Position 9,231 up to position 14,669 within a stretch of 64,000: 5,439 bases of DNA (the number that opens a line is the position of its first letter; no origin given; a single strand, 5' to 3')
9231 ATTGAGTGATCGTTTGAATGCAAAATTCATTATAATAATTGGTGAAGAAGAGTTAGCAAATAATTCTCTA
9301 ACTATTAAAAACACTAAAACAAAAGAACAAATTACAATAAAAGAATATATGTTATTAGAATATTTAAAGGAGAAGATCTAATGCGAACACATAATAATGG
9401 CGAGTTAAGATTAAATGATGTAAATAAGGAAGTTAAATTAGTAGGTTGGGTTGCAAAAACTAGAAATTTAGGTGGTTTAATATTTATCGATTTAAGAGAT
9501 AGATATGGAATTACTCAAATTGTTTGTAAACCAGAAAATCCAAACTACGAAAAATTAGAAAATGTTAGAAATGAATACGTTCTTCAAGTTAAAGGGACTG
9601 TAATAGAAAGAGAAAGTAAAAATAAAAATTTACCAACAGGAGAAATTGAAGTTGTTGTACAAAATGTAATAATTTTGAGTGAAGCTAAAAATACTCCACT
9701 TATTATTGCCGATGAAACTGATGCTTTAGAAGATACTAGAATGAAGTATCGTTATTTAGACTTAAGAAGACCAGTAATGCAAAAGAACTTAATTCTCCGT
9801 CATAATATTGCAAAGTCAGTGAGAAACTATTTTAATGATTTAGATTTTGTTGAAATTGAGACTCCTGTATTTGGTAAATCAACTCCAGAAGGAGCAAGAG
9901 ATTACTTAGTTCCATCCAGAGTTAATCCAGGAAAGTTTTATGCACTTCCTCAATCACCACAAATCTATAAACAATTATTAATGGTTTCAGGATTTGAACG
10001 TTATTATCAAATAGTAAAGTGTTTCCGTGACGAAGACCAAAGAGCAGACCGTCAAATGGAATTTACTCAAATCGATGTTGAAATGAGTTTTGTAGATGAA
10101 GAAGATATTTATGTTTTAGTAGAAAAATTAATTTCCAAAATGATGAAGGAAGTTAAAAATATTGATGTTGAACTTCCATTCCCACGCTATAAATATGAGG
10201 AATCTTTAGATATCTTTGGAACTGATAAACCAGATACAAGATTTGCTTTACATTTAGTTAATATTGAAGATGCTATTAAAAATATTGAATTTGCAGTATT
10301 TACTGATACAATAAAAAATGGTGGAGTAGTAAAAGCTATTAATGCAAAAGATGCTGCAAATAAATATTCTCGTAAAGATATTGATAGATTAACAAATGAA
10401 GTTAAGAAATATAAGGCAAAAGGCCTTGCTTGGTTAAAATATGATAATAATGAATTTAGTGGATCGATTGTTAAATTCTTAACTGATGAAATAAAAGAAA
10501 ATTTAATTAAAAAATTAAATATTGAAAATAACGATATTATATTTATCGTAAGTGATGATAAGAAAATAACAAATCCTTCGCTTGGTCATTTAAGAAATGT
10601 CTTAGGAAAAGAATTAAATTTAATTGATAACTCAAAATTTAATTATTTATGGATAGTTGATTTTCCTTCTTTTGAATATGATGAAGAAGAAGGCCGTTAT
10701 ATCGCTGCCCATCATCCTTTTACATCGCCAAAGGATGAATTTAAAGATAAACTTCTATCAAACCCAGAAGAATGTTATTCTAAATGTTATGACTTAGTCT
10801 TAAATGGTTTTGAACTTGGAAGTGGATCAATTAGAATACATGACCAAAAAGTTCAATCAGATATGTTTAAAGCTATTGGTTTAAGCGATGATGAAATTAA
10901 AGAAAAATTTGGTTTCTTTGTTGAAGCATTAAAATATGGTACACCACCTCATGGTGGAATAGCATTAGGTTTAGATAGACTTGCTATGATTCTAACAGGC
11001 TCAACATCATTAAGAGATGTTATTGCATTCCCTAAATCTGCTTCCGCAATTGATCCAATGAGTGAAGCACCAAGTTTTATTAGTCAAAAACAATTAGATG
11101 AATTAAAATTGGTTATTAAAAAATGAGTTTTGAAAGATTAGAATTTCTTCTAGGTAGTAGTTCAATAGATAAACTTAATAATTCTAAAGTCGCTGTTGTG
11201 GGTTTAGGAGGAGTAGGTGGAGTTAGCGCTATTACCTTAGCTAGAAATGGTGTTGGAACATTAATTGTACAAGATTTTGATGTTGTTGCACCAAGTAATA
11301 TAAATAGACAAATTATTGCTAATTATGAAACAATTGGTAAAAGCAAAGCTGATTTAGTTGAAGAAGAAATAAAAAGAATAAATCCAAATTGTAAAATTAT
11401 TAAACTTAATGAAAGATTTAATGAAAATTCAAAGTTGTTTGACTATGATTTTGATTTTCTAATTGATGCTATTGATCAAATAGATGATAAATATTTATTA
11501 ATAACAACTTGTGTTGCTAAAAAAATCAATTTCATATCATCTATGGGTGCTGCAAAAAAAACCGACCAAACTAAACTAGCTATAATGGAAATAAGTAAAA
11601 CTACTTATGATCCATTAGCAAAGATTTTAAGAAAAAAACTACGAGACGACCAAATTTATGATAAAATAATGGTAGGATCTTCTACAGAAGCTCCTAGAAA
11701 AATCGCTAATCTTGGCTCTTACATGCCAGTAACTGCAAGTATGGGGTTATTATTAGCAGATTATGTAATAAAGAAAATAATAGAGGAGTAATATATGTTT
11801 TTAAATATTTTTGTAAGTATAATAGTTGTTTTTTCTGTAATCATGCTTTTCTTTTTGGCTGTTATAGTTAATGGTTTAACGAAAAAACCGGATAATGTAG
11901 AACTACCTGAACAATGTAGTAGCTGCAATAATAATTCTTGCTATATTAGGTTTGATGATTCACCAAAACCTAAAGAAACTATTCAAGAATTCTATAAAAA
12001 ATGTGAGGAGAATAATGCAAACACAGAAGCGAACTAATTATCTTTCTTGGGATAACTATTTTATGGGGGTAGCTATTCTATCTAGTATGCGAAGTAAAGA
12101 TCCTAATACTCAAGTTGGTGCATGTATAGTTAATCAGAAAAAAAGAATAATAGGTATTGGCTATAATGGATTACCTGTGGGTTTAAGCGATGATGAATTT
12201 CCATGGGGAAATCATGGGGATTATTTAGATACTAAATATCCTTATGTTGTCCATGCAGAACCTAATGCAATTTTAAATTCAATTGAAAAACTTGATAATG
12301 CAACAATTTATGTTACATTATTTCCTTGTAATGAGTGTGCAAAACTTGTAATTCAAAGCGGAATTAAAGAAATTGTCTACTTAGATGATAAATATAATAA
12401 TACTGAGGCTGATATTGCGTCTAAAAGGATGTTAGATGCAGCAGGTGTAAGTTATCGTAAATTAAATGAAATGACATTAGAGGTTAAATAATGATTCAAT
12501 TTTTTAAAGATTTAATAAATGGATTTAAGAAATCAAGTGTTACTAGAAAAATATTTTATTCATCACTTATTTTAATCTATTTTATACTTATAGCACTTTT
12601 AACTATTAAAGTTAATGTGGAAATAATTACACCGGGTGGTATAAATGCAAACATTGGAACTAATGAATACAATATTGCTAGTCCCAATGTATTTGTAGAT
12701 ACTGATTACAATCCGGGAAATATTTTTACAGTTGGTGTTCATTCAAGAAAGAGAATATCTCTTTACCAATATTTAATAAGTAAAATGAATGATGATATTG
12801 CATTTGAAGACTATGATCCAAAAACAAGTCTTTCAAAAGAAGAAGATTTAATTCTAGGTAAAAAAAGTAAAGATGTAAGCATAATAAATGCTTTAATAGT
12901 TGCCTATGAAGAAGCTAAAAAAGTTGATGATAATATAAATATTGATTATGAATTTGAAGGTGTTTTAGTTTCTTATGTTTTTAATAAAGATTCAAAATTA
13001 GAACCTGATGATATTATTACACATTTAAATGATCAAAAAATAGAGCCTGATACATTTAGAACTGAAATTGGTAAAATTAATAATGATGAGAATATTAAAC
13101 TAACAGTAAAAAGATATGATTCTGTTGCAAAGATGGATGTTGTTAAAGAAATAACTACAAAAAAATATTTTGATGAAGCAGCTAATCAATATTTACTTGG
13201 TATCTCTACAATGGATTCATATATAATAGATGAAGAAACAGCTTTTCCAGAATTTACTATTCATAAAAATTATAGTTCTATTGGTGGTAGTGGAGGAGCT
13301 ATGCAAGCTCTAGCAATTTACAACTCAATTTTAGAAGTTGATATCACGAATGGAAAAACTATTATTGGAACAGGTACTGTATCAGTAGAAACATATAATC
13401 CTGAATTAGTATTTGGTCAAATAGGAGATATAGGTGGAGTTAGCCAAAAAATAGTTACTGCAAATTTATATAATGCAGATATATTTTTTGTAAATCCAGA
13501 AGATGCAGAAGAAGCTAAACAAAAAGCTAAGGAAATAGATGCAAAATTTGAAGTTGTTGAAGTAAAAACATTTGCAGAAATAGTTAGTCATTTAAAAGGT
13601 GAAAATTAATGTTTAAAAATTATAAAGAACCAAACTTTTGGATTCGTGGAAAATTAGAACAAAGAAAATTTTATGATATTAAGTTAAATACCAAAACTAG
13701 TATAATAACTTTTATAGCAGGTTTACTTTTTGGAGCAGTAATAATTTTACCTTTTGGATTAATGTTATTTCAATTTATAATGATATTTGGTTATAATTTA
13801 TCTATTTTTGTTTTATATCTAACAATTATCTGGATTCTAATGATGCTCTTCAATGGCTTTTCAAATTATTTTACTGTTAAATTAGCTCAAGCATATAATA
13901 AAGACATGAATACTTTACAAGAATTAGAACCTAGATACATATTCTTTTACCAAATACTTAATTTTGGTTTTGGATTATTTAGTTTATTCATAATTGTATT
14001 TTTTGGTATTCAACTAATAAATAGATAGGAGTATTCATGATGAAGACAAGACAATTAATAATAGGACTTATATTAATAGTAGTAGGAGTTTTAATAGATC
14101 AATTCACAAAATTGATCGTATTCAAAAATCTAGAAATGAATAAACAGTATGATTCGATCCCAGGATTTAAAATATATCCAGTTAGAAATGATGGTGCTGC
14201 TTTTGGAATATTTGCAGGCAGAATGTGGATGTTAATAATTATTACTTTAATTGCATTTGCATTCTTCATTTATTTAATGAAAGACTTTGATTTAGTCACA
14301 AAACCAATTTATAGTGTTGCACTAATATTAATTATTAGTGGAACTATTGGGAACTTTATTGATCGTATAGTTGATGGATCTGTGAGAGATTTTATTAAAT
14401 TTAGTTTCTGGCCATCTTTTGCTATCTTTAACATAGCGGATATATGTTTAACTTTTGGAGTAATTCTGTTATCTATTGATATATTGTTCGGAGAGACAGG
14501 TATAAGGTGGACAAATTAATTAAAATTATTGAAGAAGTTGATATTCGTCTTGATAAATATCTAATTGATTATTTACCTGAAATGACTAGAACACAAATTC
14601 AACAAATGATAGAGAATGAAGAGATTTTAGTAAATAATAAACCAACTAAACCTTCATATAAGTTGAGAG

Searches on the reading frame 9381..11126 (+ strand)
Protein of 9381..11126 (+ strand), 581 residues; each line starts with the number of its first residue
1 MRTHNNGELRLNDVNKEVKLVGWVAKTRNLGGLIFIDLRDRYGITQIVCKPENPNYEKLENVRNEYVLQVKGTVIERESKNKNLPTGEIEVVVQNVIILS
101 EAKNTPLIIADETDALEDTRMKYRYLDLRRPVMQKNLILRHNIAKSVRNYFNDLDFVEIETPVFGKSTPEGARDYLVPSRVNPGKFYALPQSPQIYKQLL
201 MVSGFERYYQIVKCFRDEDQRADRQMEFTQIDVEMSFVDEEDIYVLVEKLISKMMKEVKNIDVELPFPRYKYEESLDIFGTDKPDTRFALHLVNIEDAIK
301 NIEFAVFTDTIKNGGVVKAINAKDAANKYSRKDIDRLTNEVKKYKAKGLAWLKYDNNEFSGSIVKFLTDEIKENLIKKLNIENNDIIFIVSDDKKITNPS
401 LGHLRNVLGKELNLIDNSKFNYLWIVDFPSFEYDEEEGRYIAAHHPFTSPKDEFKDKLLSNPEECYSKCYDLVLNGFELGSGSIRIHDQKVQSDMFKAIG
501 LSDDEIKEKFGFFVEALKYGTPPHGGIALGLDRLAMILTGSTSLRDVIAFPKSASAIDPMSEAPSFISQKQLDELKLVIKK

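Call 73: search_protein_families(library=pfam, max_evalue=0.00001, proteins=[window:9381-11126:+])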
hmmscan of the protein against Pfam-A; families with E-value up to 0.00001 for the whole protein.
window:9381-11126:+ (581 aa): 3 families
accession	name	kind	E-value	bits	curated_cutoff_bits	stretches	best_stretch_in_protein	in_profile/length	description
PF00152.25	tRNA-synt_2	-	4.8e-126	420.4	25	1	117-553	2-307/308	tRNA synthetases class II (D, K and N)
PF02938.19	GAD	-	6.7e-28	97.2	23.4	1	307-399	1-93/95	GAD domain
PF01336.31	tRNA_anti-codon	-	1.1e-16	61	27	1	18-99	1-75/75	OB-fold nucleic acid binding domain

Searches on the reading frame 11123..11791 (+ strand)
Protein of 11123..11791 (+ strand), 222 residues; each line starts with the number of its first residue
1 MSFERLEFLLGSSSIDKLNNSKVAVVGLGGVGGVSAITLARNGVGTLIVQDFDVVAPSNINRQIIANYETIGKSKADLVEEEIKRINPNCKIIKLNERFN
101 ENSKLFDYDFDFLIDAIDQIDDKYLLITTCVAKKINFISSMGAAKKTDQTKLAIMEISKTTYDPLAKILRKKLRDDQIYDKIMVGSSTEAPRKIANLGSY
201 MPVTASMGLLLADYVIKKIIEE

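Call 73: search_protein_families(library=pfam, max_evalue=0.00001, proteins=[window:11123-11791:+])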
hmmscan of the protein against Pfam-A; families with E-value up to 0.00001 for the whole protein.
window:11123-11791:+ (222 aa): 1 family
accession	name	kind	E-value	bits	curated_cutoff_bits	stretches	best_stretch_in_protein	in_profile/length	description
PF00899.27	ThiF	-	3.7e-39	134.7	28.1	1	10-220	10-203/238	ThiF family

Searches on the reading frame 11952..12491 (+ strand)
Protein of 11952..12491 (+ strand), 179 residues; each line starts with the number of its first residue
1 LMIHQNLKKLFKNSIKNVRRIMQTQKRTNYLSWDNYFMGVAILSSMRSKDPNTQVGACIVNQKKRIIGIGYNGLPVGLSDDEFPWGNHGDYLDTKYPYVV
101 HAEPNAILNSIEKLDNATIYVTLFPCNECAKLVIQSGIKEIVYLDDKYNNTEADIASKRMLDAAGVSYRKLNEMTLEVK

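Call 73: search_protein_families(library=pfam, max_evalue=0.00001, proteins=[window:11952-12491:+])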
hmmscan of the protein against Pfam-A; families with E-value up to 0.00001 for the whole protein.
window:11952-12491:+ (179 aa): 2 families
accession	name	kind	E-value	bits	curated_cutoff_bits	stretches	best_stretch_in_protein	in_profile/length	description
PF00383.29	dCMP_cyt_deam_1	-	4.8e-25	87.8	25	1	32-144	2-101/102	Cytidine and deoxycytidylate deaminase zinc-binding region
PF14437.12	MafB19-deam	-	3.6e-15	56.6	27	1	32-146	2-102/142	MafB19-like deaminase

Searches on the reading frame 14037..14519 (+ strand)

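Call 74: search_protein_families(library=pfam, max_evalue=0.00001, proteins=[window:14037-14519:+])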
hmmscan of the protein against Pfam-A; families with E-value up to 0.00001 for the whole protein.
window:14037-14519:+ (160 aa): 1 family
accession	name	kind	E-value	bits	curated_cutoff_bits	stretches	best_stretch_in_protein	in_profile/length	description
PF01252.23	Peptidase_A8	-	3.9e-35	121.6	25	1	13-151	1-142/142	Signal peptidase (SPase) II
